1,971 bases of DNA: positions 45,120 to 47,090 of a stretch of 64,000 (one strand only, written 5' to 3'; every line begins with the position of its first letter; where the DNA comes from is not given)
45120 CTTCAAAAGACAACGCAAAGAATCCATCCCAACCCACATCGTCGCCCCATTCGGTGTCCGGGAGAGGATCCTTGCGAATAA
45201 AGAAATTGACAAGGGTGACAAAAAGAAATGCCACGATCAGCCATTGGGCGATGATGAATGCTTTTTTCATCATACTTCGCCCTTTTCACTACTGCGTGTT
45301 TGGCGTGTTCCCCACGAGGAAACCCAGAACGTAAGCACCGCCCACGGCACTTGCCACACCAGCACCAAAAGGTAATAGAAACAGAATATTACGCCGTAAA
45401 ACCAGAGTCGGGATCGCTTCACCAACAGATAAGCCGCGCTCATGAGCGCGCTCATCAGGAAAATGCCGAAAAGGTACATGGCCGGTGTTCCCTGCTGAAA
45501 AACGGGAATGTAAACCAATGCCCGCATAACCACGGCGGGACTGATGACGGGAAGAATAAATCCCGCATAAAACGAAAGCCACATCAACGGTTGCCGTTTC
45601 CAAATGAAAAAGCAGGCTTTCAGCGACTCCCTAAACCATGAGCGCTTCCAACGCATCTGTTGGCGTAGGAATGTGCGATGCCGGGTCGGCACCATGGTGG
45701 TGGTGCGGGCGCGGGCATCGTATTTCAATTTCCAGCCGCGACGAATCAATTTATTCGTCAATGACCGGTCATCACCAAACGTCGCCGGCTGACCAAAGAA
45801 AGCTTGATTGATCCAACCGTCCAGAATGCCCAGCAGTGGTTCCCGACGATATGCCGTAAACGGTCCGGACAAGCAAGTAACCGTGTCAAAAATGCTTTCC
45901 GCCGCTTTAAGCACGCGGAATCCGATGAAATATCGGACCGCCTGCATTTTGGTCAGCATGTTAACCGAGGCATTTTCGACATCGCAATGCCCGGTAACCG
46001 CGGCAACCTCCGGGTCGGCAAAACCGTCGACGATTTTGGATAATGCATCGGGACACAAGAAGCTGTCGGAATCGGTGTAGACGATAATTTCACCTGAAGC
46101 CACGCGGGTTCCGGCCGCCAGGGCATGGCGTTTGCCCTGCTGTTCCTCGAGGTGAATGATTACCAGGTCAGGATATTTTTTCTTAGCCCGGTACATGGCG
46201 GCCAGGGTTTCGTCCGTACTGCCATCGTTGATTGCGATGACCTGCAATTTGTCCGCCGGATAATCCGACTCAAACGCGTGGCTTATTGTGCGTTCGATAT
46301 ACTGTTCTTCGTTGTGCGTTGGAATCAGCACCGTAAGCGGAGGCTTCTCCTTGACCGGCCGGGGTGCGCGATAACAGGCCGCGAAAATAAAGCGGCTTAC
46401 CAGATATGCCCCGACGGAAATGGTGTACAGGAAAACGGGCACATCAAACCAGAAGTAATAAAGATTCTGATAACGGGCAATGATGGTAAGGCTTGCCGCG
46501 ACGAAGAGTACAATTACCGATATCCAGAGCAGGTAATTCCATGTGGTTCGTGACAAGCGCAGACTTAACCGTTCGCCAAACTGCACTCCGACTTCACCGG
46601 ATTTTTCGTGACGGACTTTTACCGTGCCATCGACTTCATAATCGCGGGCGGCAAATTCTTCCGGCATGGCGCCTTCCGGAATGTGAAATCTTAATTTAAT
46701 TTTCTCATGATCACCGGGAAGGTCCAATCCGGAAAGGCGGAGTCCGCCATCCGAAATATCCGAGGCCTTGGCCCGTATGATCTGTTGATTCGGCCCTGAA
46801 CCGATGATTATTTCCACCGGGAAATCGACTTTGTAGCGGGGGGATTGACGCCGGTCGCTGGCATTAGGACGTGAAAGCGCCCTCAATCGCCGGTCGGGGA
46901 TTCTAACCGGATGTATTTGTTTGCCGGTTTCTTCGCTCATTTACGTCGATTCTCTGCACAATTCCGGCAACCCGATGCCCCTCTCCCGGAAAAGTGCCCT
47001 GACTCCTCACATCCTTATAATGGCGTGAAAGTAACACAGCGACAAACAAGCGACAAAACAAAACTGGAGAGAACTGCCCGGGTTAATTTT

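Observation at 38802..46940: Synthase-dependent exopolysaccharide system with unusual fusions: PilZ–GT2 synthase, TM-anchored PgaB-like deacetylase, and a 1521-aa TPR–insert–beta-barrel exporter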

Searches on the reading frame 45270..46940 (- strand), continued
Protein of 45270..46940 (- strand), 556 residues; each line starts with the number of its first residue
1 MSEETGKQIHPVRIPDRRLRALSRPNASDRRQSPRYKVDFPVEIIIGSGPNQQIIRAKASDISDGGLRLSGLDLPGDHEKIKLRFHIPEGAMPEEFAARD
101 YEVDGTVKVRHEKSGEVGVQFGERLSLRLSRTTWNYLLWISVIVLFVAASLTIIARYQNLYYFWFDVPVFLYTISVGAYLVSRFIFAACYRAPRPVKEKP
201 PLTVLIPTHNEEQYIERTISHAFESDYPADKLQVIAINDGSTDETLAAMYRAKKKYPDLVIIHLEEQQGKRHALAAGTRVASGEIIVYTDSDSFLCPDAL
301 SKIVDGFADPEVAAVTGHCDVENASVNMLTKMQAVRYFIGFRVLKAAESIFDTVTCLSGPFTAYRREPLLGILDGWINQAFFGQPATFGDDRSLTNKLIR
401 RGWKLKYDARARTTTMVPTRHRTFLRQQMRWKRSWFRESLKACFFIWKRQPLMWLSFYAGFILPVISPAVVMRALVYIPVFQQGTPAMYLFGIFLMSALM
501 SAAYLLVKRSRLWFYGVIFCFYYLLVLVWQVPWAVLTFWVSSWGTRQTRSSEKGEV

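Call 101: get_annotated_region(hit=H1, flank=9000)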
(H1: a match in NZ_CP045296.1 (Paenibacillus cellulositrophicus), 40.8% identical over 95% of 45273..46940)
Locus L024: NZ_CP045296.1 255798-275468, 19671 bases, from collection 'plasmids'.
description: Paenibacillus cellulositrophicus strain KACC 16577 plasmid unnamed1, complete sequence
organism: Paenibacillus cellulositrophicus (NCBI taxid 562959)
taxonomy: Bacteria; Bacillota; Bacilli; Bacillales; Paenibacillaceae; Paenibacillus; Paenibacillus cellulositrophicus
host: -; source: cell culture,Thai soil; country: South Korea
typing (MOB-suite, as given by PLSDB): non-mobilizable
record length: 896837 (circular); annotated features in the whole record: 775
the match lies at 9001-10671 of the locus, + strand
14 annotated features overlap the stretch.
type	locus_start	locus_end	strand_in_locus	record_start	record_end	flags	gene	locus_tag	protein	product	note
CDS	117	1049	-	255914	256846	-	-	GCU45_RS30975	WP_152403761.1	EamA family transporter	-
CDS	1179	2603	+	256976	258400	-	-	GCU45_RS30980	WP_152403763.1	PLP-dependent aminotransferase family protein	-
CDS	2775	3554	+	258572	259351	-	-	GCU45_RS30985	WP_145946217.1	alpha/beta hydrolase family protein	-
CDS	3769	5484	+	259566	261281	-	-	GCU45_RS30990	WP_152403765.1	thiamine pyrophosphate-binding protein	-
CDS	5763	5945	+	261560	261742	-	-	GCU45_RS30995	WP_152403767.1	hypothetical protein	-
CDS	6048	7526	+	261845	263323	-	-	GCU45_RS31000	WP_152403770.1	polysaccharide deacetylase family protein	-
CDS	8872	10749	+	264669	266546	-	-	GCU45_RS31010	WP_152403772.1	glycosyltransferase family 2 protein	-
CDS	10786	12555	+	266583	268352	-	-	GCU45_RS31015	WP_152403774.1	polysaccharide deacetylase family protein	GO:0005975 - carbohydrate metabolic process [Evidence IEA]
CDS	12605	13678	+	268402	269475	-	-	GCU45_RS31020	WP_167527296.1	glycosyl hydrolase family 18 protein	GO:0005975 - carbohydrate metabolic process [Evidence IEA]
CDS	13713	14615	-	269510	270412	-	-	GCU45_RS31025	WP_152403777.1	AraC family transcriptional regulator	-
CDS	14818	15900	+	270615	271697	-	-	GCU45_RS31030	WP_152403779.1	glycoside hydrolase family 172 protein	-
CDS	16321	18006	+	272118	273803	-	-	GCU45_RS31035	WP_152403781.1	glutamine--tRNA ligase/YqeY domain fusion protein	GO:0006425 - glutaminyl-tRNA aminoacylation [Evidence IEA]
CDS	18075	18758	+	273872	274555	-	-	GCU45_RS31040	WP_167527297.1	VOC family protein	-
CDS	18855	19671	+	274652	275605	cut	-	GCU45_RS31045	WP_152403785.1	LacI family DNA-binding transcriptional regulator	-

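Call 105: find_related_loci(query=A7, collection=metagenome_contigs, flank=10000)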
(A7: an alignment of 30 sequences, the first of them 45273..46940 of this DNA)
Query A7 (556 aa) in metagenome_contigs; peptide patterns used: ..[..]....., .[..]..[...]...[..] (x = any residue, [..] = any of these).
600 stretches matched a pattern (row limit reached: there are more); 530 encode a relative of the query (tblastn E <= 1e-3); the best 80 are kept; 80 distinct loci.
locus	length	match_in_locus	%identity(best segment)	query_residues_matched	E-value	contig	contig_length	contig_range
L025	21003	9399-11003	58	16-550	0e+0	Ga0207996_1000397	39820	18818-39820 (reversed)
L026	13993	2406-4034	56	10-546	0e+0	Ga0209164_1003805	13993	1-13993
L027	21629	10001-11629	58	4-546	0e+0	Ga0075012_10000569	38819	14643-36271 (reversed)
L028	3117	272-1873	58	15-548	0e+0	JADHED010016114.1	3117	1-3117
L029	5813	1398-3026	56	4-546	0e+0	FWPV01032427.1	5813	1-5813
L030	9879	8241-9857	57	8-546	0e+0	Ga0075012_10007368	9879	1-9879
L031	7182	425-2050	57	7-546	0e+0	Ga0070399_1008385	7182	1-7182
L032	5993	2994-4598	55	11-546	0e+0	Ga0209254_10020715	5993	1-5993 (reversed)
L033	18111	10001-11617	55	10-547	0e+0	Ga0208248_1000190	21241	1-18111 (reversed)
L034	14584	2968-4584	55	10-547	0e+0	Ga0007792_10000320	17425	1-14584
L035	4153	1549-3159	57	11-547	0e+0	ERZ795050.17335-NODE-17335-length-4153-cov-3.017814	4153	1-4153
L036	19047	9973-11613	56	2-547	0e+0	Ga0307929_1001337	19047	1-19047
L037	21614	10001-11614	54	9-545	0e+0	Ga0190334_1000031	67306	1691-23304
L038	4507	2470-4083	53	9-545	0e+0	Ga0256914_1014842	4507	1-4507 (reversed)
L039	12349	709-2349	53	10-555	0e+0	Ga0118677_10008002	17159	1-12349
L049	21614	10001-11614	54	10-546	0e+0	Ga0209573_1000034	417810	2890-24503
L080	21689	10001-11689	40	16-555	8e-131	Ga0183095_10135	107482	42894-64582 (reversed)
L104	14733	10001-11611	41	30-548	1e-128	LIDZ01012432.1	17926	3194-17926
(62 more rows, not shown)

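Call 108: search_protein_families(library=pfam, proteins=[L024:8872-10749:+, L024:10786-12555:+, L024:12605-13678:+, L020:18995-20017:-, L020:18021-18992:-], max_evalue=0.01)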
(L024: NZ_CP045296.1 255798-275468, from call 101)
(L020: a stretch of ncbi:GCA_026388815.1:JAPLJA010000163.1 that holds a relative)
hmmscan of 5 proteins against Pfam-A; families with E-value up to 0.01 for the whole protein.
L024:8872-10749:+ (625 aa): 8 families
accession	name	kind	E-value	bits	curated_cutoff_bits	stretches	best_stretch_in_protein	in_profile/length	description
PF00535.33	Glycos_transf_2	-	2e-30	106.4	23.3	1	246-420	1-162/168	Glycosyl transferase family 2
PF13641.12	Glyco_tranf_2_3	-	8.7e-30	104.9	27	1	243-485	1-229/230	Glycosyltransferase like family 2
PF03142.21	Chitin_synth_2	-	2.5e-22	79.7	27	1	328-613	194-504/527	Chitin synthase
PF13506.12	Glyco_transf_21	-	1.6e-06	28.1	21.7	1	323-485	18-174/174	Glycosyl transferase family 21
PF07238.19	PilZ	-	4.3e-06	27.4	22.5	1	69-165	7-87/102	PilZ domain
PF13632.12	Glyco_trans_2_3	-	4.1e-05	23.9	27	1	339-550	2-172/198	Glycosyl transferase family group 2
PF10111.15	Glyco_tranf_2_2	-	4.1e-05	23.6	27.3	1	246-349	1-95/276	Glycosyltransferase like family 2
PF13704.12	Glyco_tranf_2_4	-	0.0088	16.9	27.5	0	276-348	21-84/98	Glycosyl transferase family 2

L024:10786-12555:+ (589 aa): 1 family
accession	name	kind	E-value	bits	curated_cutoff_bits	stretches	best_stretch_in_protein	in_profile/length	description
PF01522.26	Polysacc_deac_1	-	1.1e-05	25.8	23.1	1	112-200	3-72/124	Polysaccharide deacetylase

L024:12605-13678:+ (357 aa): 1 family
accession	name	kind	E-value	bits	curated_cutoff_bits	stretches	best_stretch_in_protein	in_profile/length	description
PF00704.34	Glyco_hydro_18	-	1.7e-08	34.9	29.6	1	129-339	77-315/317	Glycosyl hydrolases family 18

L020:18995-20017:- (340 aa): 1 family
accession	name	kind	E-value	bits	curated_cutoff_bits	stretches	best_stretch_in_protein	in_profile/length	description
PF00704.34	Glyco_hydro_18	-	6.4e-07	29.8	29.6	1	119-320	81-315/317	Glycosyl hydrolases family 18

L020:18021-18992:- (323 aa): 2 families
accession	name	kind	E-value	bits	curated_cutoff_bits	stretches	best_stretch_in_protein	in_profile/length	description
PF01522.26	Polysacc_deac_1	-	2.8e-08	34.2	23.1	1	28-97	7-72/124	Polysaccharide deacetylase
PF10096.14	DUF2334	-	0.00031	20.8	26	1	73-141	57-132/203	Uncharacterized protein conserved in bacteria (DUF2334)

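Call 121: search_protein_families(library=ncbifam, proteins=[L080:5908-7224:+, L104:8471-9793:+, L080:7234-9846:+, L080:4221-5885:+, L104:6997-8454:+, L104:3378-6470:+], max_evalue=0.00001)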
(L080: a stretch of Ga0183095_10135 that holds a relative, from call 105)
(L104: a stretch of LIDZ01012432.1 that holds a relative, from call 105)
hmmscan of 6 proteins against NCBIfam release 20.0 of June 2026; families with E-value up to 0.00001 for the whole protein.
L080:5908-7224:+ (438 aa): 7 families
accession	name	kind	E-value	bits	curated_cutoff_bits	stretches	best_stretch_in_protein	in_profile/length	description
NF011729.0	PRK15182.1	equivalog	2e-124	415.6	592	1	13-426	8-419/425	Vi polysaccharide biosynthesis UDP-N-acetylglucosamine C-6 dehydrogenase TviB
TIGR03026.1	NDP-sugDHase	subfamily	2.6e-114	382.2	189.8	1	14-406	3-402/413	nucleotide sugar dehydrogenase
NF040825.1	UDPMaNacDH_Arch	equivalog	3.3e-64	217.3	750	1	14-422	3-400/418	UDP-N-acetyl-D-mannosamine dehydrogenase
NF008286.0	PRK11064.1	equivalog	1.3e-63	215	459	1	12-404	4-408/420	UDP-N-acetyl-D-mannosamine dehydrogenase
NF041297.1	UDPGDh_AglM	equivalog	1.2e-37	129.9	670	1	14-372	3-369/429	UDP-glucose 6-dehydrogenase AglM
NF047673.2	TeichurnBiosyTuaD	equivalog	7.5e-32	111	700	1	14-437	4-428/439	UDP-glucose 6-dehydrogenase TuaD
NF011631.0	PRK15057.1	equivalog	1.1e-07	31.4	757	1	14-306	3-292/388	UDP-glucose 6-dehydrogenase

L104:8471-9793:+ (440 aa): 7 families
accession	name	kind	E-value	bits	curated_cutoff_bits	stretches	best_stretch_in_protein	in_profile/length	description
NF011729.0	PRK15182.1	equivalog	3.1e-136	454.5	592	1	16-425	8-416/425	Vi polysaccharide biosynthesis UDP-N-acetylglucosamine C-6 dehydrogenase TviB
TIGR03026.1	NDP-sugDHase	subfamily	6.5e-115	384.2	189.8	1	16-420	2-410/413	nucleotide sugar dehydrogenase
NF040825.1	UDPMaNacDH_Arch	equivalog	2.6e-69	234.1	750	1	17-427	3-403/418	UDP-N-acetyl-D-mannosamine dehydrogenase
NF008286.0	PRK11064.1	equivalog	1.3e-63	215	459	1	15-425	4-419/420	UDP-N-acetyl-D-mannosamine dehydrogenase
NF041297.1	UDPGDh_AglM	equivalog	5.5e-43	147.5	670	1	16-425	2-417/429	UDP-glucose 6-dehydrogenase AglM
NF047673.2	TeichurnBiosyTuaD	equivalog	1.8e-33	116.3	700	1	16-438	3-427/439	UDP-glucose 6-dehydrogenase TuaD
NF011631.0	PRK15057.1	equivalog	1.8e-08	33.9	757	1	17-370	3-345/388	UDP-glucose 6-dehydrogenase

L080:7234-9846:+ (870 aa): 8 families
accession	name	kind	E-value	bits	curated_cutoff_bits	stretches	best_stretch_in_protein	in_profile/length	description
TIGR02764.1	spore_ybaN_pdaB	equivalog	3.9e-53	180.1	237.4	3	629-827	3-175/191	polysaccharide deacetylase family sporulation protein PdaB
TIGR02873.1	spore_ylxY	hypoth_equivalog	3.5e-30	105.1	391.5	2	633-828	87-252/268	probable sporulation protein, polysaccharide deacetylase family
TIGR02884.1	spore_pdaA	equivalog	1.1e-26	93.9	298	1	622-828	27-209/224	delta-lactam-biosynthetic de-N-acetylase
NF045821.1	PgAcgDacpgdA1_Bac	equivalog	1.2e-24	86.7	400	2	634-812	90-242/282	peptidoglycan-N-acetylglucosamine deacetylase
NF045820.1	PgAcgDacpgdA_Strep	equivalog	3.7e-24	85.4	800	2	630-711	266-346/463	peptidoglycan-N-acetylglucosamine deacetylase PgdA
TIGR04243.1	nodulat_NodB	equivalog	1.5e-20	73.5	240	1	633-810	3-155/197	chitooligosaccharide deacetylase NodB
TIGR03006.1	pepcterm_polyde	equivalog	1.5e-18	66.9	276.2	1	646-734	35-112/272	XrtA system polysaccharide deacetylase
NF045822.1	PgAcgDacpgdA2_Bac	equivalog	1.1e-17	64.3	400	2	630-733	68-159/274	peptidoglycan-N-acetylglucosamine deacetylase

L080:4221-5885:+ (554 aa): 0 families

L104:6997-8454:+ (485 aa): 9 families
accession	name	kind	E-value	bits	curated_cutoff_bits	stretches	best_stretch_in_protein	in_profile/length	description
TIGR02764.1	spore_ybaN_pdaB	equivalog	5.6e-79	264.4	237.4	2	290-482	1-191/191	polysaccharide deacetylase family sporulation protein PdaB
NF045820.1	PgAcgDacpgdA_Strep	equivalog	8.3e-58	196.3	800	2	282-483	255-449/463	peptidoglycan-N-acetylglucosamine deacetylase PgdA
TIGR02873.1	spore_ylxY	hypoth_equivalog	5.4e-57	193.1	391.5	2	274-482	64-267/268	probable sporulation protein, polysaccharide deacetylase family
NF045821.1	PgAcgDacpgdA1_Bac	equivalog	2.8e-52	177.3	400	2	282-482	75-275/282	peptidoglycan-N-acetylglucosamine deacetylase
TIGR04243.1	nodulat_NodB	equivalog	7.7e-51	172.4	240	2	295-450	2-155/197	chitooligosaccharide deacetylase NodB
TIGR02884.1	spore_pdaA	equivalog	2.2e-49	168.2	298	2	282-481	24-223/224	delta-lactam-biosynthetic de-N-acetylase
NF045822.1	PgAcgDacpgdA2_Bac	equivalog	3.2e-30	105.4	400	2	294-475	69-255/274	peptidoglycan-N-acetylglucosamine deacetylase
TIGR03006.1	pepcterm_polyde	equivalog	8.2e-26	90.7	276.2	2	307-404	33-129/272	XrtA system polysaccharide deacetylase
TIGR03212.1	uraD_N-term-dom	equivalog_domain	1.2e-10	40.9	424.6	0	303-392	72-161/297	allantoinase PuuE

L104:3378-6470:+ (1030 aa): 154 families (the best 25 are shown)
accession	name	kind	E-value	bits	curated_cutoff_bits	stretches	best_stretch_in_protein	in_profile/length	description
TIGR02956.1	TMAO_torS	equivalog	1.1e-74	252.1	676.5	1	425-814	460-820/967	TMAO reductase system sensor histidine kinase/response regulator TorS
NF038297.2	hybrid_HK_HrmK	equivalog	2.5e-69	234.5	725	1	416-808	222-602/607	hybrid histidine kinase/response regulator HrmK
NF008318.0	PRK11107.1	equivalog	7.3e-68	229.5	890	2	417-656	281-523/920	two-component sensor histidine kinase BarA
NF041947.1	LuxQ_Vibrio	equivalog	3.4e-66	223.7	1200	1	427-808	470-833/843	quorum-sensing autoinducer 2 sensor kinase/phosphatase LuxQ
NF008302.0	PRK11091.1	equivalog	5.2e-63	213.4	838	2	410-654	264-508/779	aerobic respiration two-component sensor histidine kinase ArcB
NF011874.0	PRK15347.1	equivalog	8.2e-63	212.7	852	2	420-660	389-621/921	two component system sensor kinase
NF008099.0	PRK10841.1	equivalog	2.9e-58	197.4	920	2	418-656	459-695/949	two-component system sensor histidine kinase RcsC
NF047465.1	hybrid_HK_LvrA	exception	6.4e-58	196.5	1200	1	415-822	188-592/819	hybrid histidine kinase/response regulator LvrA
NF046044.1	PnpS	equivalog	1e-56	192.6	400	1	425-649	166-389/390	two-component system histidine kinase PnpS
NF041880.1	EPS_EpsF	equivalog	4.3e-49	167.3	900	2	420-647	265-489/492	response regulator EpsF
NF045901.1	HisKinLetSLeg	equivalog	2.3e-46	158.3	1650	2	419-652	283-519/906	two-component system sensor histidine kinase LetS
TIGR02966.1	phoR_proteo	equivalog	2.8e-46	158.1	334.2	1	424-648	109-332/333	phosphate regulon sensor histidine kinase PhoR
NF008543.0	PRK11466.1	equivalog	1.2e-45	155.8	982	1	424-653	439-664/914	TMAO reductase system sensor histidine kinase/response regulator TorS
NF033092.0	HK_WalK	equivalog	2e-45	155.5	725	1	425-649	368-592/594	cell wall metabolism sensor histidine kinase WalK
NF007420.1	PRK09959.1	equivalog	2.2e-42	144.7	1995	1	424-813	707-1073/1197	acid-sensing system histidine kinase EvgS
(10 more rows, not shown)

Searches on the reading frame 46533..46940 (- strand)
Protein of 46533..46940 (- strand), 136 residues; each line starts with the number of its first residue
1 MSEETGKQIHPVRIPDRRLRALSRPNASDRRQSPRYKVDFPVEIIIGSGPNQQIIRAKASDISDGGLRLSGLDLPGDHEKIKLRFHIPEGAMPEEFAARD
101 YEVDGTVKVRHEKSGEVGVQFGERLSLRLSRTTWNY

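Call 94: search_solved_structures(query=A6, max_evalue=1, show_alignments=2)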
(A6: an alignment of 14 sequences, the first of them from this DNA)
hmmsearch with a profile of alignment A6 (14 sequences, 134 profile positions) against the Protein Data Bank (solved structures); distinct sequences matched with E-value up to 1: 0.

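Call 95: search_protein_families(library=pfam, alignment_id=A6, max_evalue=0.01)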
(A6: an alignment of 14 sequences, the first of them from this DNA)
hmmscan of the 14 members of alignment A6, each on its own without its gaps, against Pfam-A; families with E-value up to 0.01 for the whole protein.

A. member 1, seq(136 aa): 1 family
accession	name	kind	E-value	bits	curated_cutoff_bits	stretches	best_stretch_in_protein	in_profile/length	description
PF07238.19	PilZ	-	4.4e-09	37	22.5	1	29-129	1-92/102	PilZ domain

B. families by the number of members that match (of 14 scanned): 2 families
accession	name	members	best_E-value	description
PF07238.19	PilZ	14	1.6e-14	PilZ domain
PF06189.17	5-nucleotidase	1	0.0018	5'-nucleotidase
